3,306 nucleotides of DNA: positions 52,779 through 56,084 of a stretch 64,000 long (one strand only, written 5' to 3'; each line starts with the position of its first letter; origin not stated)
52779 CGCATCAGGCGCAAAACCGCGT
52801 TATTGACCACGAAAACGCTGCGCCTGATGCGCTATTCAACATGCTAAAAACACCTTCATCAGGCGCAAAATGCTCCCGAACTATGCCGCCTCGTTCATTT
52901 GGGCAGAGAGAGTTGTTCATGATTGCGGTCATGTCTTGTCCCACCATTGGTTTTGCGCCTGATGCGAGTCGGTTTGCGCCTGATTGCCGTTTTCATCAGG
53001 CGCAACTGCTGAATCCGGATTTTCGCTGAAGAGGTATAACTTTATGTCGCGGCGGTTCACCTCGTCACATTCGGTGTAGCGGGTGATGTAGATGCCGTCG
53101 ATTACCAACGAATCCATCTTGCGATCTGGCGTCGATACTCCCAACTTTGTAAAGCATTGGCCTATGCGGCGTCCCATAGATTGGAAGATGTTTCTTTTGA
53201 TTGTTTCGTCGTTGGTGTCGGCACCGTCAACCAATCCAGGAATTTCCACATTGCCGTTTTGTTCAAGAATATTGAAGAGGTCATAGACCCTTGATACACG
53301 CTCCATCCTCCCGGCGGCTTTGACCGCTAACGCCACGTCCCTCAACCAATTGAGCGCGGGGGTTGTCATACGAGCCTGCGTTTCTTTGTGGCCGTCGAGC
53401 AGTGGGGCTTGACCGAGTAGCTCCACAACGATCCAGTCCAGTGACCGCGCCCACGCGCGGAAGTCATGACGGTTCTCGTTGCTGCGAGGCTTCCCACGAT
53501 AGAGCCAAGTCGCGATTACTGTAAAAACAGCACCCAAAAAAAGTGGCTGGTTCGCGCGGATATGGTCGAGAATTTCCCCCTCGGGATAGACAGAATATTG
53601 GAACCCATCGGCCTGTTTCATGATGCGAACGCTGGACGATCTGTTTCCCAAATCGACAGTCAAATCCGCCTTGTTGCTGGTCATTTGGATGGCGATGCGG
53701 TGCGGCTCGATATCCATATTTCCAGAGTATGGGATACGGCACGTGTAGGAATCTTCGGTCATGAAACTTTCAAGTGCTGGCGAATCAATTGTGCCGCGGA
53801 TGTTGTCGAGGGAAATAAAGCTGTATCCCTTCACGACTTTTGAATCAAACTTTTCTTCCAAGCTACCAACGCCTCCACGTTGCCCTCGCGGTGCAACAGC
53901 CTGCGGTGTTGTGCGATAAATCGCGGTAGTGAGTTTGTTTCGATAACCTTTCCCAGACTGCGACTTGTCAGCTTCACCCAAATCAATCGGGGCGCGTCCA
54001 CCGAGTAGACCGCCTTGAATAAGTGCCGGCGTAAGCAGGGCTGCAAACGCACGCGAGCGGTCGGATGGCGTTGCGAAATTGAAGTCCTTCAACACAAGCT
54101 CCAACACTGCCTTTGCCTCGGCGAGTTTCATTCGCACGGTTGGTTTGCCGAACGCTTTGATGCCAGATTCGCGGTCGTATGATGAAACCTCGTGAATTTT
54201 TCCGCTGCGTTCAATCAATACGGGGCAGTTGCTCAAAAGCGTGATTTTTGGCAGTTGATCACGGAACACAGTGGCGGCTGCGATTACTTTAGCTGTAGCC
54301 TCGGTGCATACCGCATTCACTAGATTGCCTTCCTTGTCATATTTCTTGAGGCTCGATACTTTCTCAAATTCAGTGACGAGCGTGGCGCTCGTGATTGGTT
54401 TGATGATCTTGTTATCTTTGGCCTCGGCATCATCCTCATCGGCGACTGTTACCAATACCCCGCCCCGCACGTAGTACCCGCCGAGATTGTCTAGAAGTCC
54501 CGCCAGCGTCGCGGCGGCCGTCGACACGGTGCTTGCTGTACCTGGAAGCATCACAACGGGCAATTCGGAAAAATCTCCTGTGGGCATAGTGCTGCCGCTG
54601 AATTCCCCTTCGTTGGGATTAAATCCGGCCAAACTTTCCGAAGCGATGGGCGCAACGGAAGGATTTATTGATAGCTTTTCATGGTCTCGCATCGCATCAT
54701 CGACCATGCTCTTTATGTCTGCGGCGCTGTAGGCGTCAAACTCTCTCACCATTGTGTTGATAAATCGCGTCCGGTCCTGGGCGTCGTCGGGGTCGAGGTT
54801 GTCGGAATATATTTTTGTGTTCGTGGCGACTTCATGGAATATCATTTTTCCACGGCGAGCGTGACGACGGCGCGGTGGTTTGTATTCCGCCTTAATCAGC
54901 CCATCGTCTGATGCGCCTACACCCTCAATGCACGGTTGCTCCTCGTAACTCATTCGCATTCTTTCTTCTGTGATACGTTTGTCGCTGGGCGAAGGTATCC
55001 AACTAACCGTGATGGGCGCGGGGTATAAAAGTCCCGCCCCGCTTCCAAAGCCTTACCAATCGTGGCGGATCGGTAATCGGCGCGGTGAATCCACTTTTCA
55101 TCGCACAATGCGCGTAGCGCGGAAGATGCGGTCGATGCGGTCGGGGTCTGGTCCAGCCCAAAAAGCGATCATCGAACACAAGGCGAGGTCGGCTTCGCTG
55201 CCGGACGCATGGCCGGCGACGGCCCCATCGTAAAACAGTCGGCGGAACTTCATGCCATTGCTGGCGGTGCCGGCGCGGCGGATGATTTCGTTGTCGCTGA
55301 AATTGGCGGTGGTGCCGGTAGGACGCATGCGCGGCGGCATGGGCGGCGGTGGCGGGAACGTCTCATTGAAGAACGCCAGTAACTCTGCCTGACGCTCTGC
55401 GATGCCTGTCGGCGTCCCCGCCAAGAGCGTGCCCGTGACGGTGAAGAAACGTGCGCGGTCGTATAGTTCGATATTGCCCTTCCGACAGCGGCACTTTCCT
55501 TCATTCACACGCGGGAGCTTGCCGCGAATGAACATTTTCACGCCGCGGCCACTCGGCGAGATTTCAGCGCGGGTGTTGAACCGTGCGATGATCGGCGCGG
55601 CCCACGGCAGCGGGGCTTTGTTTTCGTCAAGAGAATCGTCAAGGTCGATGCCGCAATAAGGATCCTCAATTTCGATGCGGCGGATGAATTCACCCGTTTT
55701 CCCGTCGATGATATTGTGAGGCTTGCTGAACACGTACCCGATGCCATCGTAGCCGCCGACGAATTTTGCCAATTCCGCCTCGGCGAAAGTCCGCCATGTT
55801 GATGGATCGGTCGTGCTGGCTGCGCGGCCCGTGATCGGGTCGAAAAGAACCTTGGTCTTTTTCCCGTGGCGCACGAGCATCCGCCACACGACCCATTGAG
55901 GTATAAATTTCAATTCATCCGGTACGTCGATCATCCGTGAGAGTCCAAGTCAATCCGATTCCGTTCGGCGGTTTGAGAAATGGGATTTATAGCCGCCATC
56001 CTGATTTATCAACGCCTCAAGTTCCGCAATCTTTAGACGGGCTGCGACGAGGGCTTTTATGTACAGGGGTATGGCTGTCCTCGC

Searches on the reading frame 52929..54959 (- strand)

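Call 38: search_protein_families(library=pfam, proteins=[window:52929-54959:-], max_evalue=0.01)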
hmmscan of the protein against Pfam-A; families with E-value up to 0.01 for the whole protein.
window:52929-54959:- (676 aa): 0 families

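Call 91: search_protein_families(library=phrogs, proteins=[window:52929-54959:-], max_evalue=0.001)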
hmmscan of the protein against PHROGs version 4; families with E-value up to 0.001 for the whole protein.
window:52929-54959:- (676 aa): 2 families
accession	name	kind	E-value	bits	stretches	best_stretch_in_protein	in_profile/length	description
phrog_29234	-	unknown function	1.5e-07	30.9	1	193-552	419-778/887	-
phrog_10537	-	unknown function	5.4e-05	22.2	1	373-508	973-1108/1229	-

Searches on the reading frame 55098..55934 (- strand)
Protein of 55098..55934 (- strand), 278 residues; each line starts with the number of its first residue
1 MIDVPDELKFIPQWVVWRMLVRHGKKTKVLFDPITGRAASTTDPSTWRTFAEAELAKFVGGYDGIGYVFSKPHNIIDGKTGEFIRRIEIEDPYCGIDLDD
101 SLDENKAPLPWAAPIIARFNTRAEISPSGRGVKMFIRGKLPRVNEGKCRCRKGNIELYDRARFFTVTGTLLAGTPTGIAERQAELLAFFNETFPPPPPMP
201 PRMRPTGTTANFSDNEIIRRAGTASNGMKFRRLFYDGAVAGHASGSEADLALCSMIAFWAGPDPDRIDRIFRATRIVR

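Call 38: search_protein_families(library=pfam, proteins=[window:55098-55934:-], max_evalue=0.01)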
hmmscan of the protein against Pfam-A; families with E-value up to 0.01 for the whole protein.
window:55098-55934:- (278 aa): 1 family
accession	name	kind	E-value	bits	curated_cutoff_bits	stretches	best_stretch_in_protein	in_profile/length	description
PF22763.1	NrS1-1_pol-like_HBD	-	2.2e-11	43.9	27.9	1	246-278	2-34/64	NrS-1 polymerase HBD domain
